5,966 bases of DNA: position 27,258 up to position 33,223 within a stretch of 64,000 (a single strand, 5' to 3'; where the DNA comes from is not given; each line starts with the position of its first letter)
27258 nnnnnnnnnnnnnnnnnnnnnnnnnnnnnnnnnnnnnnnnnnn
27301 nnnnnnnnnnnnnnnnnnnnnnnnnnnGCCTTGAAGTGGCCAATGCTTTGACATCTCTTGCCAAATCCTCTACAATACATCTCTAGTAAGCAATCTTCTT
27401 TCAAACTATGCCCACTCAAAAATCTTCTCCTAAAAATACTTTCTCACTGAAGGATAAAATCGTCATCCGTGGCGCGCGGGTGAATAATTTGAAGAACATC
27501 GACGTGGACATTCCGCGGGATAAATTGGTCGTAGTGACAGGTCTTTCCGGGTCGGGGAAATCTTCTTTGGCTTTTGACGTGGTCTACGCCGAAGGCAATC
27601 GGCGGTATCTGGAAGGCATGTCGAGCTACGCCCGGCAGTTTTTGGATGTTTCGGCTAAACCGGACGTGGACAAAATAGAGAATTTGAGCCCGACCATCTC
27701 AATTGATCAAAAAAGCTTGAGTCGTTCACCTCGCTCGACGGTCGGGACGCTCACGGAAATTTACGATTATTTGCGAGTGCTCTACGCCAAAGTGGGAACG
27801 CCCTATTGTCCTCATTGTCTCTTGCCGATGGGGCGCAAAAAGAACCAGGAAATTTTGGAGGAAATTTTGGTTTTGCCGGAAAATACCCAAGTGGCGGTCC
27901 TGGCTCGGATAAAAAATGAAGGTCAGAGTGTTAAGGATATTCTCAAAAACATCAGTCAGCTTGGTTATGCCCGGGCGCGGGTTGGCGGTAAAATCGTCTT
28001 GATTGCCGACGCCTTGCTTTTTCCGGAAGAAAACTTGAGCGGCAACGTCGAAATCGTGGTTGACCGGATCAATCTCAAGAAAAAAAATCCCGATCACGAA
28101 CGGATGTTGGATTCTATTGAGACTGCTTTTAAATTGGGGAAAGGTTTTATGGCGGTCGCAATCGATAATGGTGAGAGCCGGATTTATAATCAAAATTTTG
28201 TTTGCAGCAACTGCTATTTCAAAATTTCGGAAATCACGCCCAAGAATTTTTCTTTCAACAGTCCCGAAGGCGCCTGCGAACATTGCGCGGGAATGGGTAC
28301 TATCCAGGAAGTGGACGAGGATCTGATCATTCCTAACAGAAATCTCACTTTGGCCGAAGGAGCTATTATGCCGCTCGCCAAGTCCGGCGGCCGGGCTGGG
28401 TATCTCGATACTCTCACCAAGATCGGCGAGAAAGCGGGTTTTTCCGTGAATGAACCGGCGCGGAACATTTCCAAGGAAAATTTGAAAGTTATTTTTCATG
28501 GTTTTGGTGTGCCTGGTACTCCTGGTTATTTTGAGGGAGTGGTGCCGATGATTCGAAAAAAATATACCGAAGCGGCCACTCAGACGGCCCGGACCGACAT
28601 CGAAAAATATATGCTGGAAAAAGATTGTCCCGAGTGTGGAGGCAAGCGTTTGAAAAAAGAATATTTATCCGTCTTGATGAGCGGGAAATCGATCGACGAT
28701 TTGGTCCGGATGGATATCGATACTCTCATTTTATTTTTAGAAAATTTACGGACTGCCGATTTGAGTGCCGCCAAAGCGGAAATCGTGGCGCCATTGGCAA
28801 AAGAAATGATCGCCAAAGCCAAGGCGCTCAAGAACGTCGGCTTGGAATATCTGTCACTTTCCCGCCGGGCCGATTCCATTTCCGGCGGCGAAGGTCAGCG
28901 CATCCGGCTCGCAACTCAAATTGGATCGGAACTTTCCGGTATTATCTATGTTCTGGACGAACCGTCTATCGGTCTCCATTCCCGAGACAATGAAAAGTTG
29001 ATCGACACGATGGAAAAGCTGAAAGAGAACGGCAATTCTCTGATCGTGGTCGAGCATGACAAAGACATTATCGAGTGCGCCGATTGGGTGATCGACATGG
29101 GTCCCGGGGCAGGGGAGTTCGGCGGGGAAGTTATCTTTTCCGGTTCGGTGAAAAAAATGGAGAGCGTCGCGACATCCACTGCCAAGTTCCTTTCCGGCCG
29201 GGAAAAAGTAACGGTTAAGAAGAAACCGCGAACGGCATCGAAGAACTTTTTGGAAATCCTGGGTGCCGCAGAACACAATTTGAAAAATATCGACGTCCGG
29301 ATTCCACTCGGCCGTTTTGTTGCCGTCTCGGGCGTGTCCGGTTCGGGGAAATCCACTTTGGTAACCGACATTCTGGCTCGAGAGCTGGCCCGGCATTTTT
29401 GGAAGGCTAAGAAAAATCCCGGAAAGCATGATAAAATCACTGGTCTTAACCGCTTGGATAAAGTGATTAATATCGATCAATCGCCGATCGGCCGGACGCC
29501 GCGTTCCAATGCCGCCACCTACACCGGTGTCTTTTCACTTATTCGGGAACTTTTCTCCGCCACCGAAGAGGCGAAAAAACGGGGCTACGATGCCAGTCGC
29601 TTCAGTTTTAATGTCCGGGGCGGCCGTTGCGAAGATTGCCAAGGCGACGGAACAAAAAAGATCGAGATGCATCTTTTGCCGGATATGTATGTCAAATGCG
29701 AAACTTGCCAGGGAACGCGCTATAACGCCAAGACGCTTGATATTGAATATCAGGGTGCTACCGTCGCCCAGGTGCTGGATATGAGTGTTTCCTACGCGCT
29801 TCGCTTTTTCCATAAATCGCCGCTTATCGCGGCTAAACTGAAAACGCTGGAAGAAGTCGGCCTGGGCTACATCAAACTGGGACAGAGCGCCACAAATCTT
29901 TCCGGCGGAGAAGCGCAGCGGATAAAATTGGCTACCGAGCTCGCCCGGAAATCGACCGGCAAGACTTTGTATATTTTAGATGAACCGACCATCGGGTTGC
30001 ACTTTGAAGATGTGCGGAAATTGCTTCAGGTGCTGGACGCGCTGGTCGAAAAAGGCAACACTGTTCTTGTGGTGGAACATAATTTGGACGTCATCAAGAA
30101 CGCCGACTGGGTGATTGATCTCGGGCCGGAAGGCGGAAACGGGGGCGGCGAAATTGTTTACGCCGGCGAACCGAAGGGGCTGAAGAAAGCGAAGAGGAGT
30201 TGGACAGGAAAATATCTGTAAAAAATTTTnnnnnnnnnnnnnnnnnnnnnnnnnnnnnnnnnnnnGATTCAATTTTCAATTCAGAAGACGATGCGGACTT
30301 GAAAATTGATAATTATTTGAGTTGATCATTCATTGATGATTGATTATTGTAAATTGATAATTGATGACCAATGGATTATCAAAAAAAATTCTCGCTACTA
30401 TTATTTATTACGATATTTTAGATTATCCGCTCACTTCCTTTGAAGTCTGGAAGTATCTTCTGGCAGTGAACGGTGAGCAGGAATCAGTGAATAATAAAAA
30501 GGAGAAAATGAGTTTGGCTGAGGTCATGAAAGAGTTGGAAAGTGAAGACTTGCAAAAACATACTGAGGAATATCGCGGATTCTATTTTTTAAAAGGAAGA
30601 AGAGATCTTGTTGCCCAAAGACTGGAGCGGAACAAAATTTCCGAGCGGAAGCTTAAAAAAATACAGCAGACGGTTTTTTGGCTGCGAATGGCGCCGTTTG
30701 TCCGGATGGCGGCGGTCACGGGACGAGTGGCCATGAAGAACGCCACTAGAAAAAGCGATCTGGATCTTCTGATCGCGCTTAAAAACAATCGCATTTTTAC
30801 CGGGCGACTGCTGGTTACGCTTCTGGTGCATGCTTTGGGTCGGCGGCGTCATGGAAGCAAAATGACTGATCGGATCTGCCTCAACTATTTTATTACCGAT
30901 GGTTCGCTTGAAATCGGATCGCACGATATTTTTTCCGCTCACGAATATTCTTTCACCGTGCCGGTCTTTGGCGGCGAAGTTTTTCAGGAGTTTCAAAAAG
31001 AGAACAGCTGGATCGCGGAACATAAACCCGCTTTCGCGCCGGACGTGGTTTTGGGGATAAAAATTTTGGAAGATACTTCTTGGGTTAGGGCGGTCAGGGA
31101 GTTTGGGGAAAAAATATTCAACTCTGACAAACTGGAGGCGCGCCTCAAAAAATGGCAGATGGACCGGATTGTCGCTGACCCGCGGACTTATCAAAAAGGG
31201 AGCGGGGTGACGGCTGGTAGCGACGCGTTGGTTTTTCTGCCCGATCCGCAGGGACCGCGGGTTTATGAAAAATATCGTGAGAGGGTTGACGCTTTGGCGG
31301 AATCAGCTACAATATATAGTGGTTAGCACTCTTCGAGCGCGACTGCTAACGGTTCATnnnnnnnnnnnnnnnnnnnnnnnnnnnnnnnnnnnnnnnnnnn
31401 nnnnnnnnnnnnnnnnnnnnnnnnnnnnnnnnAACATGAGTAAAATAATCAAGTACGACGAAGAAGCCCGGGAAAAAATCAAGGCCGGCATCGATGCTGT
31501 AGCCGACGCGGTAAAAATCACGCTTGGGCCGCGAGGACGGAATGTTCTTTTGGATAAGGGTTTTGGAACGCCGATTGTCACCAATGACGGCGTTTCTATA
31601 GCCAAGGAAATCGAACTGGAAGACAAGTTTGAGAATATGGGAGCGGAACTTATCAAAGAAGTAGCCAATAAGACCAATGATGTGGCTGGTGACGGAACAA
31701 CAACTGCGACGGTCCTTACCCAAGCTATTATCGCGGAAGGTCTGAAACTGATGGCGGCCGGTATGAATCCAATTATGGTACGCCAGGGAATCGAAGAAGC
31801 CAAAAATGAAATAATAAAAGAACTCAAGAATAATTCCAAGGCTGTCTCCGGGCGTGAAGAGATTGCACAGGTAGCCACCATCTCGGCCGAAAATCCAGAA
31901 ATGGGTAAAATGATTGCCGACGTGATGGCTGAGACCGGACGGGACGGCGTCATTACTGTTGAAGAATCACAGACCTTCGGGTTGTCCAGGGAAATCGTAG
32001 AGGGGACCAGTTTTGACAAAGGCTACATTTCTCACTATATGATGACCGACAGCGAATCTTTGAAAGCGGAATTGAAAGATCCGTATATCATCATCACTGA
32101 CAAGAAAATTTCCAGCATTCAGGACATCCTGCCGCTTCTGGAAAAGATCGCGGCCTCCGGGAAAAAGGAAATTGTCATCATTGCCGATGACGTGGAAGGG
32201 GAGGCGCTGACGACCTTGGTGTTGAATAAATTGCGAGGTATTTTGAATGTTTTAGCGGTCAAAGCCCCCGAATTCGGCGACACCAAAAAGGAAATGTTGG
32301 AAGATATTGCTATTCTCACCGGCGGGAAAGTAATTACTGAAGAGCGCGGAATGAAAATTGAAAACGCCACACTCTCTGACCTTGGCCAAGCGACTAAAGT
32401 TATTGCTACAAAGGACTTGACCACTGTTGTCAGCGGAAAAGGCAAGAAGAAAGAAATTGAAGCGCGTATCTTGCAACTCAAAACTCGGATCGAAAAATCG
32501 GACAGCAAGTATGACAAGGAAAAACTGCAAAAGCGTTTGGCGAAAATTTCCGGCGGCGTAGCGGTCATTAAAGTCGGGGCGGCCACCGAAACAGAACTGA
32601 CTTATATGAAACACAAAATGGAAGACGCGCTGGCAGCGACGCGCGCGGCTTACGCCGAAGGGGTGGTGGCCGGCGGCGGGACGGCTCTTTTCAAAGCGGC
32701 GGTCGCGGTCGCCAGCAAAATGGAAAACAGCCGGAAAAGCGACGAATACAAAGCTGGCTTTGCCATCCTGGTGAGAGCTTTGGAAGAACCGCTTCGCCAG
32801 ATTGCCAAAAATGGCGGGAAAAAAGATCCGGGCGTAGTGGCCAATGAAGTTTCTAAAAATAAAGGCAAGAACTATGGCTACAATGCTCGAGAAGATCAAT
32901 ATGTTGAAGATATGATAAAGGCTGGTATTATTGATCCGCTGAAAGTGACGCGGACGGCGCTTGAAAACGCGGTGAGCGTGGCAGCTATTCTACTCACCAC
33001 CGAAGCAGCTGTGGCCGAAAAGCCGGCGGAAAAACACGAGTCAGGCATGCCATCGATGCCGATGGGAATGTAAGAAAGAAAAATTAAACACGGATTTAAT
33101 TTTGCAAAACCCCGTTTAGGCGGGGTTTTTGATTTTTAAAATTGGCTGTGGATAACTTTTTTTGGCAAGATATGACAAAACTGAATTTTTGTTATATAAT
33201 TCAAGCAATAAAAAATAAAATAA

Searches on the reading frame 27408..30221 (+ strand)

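Call 11: search_protein_families(library=ncbifam, proteins=[window:27408-30221:+], max_evalue=0.00001)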
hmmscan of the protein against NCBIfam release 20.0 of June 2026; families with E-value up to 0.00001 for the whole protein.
window:27408-30221:+ (937 aa): 175 families (the best 25 are shown)
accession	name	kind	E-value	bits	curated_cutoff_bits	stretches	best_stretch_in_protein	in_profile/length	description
NF001503.0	PRK00349.1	equivalog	0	1279.8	1147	1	15-937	3-937/943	excinuclease ABC subunit UvrA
TIGR00630.1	uvra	equivalog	0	1226.4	729.8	1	17-924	1-922/924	excinuclease ABC subunit UvrA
NF001885.0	PRK00635.1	equivalog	4.9e-192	640.6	3054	1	18-927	6-906/1809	excinuclease ABC subunit A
TIGR03608.1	L_ocin_972_ABC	subfamily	1.9e-39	135.3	254.85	2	785-905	92-206/206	putative bacteriocin export ABC transporter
NF040873.1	AztA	equivalog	5.3e-37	127.2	220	2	812-904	102-190/191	zinc ABC transporter ATP-binding protein AztA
TIGR04521.1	ECF_ATPase_2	equivalog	2.6e-36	125.1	330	2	812-903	126-216/279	energy-coupling factor transporter ATPase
TIGR02857.1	CydD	equivalog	5.8e-36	124.5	435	2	804-905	430-529/529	thiol reductant ABC exporter subunit CydD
TIGR02673.1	FtsE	equivalog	1.4e-31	109.8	264.85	2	812-899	120-203/214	cell division ATP-binding protein FtsE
TIGR04520.1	ECF_ATPase_1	equivalog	1.1e-30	107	315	2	813-906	120-210/269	energy-coupling factor transporter ATPase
TIGR02315.1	ABC_phnC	equivalog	1.7e-30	106.2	266.1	2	797-928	114-236/243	phosphonate ABC transporter ATP-binding protein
NF010170.0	PRK13651.1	equivalog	4.8e-29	101.3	432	2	812-896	147-228/308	cobalt transporter ATP-binding subunit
NF010068.0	PRK13548.1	equivalog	9.9e-29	100.2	261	2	811-895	119-205/261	heme ABC transporter ATP-binding protein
TIGR02982.1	heterocyst_DevA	subfamily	1.4e-28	100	295.8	2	466-567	117-217/220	ABC exporter ATP-binding subunit, DevA family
TIGR02868.1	CydC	equivalog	2.8e-27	95.6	329.05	2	823-893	464-530/530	thiol reductant ABC exporter subunit CydC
TIGR02211.1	LolD_lipo_ex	equivalog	4.4e-27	95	307.75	2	471-565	123-215/221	lipoprotein-releasing ABC transporter ATP-binding protein LolD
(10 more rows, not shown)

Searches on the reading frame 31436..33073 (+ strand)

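Call 11: search_protein_families(library=ncbifam, proteins=[window:31436-33073:+], max_evalue=0.00001)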
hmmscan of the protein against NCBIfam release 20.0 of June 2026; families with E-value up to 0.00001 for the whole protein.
window:31436-33073:+ (545 aa): 19 families
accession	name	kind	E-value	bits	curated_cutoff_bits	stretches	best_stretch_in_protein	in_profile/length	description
NF000592.1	PRK00013.1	subfamily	8.5e-226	750.5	397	1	3-530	2-524/524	chaperonin GroEL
TIGR02348.1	GroEL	equivalog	9.7e-223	740.4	582.1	1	2-531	1-525/526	chaperonin GroEL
NF009487.0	PRK12849.1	subfamily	1.3e-218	726.6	352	1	1-539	1-535/543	chaperonin GroEL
NF009489.0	PRK12851.1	subfamily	7.8e-217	720.9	464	1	2-537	3-532/541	chaperonin GroEL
NF009488.0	PRK12850.1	subfamily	4.3e-215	715.3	475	1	1-540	2-535/544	chaperonin GroEL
NF010704.0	PRK14104.1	subfamily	5.7e-183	609.1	1041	1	3-542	4-536/546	chaperonin GroEL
NF038369.1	GroEL3_Chlamy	exception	2.1e-77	260.9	600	1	10-523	11-503/506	variant chaperonin GroEL3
NF038370.1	GroEL2_Chlamy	exception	4.9e-57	193.7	600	1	25-528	25-521/533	variant chaperonin GroEL2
NF041083.2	thermosome_beta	equivalog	7.7e-28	97.7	400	2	12-179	20-183/520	thermosome subunit beta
NF041082.2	thermosome_alpha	equivalog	1.2e-27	96.9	450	2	12-177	20-181/519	thermosome subunit alpha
TIGR02339.1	thermosome_arch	subfamily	8.2e-27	94.1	671.1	2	10-176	16-180/521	thermosome subunit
TIGR02345.1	chap_CCT_eta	equivalog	1.2e-20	73.3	669.2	1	19-148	27-156/523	T-complex protein 1 subunit eta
TIGR02342.1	chap_CCT_delta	equivalog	1.3e-19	70.1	695.35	1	16-179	15-175/517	T-complex protein 1 subunit delta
TIGR02343.1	chap_CCT_epsi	equivalog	8.6e-19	67.5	710.5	1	14-177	32-193/532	T-complex protein 1 subunit epsilon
TIGR02347.1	chap_CCT_zeta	equivalog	1.1e-17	63.8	587.15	1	20-180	26-184/531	T-complex protein 1 subunit zeta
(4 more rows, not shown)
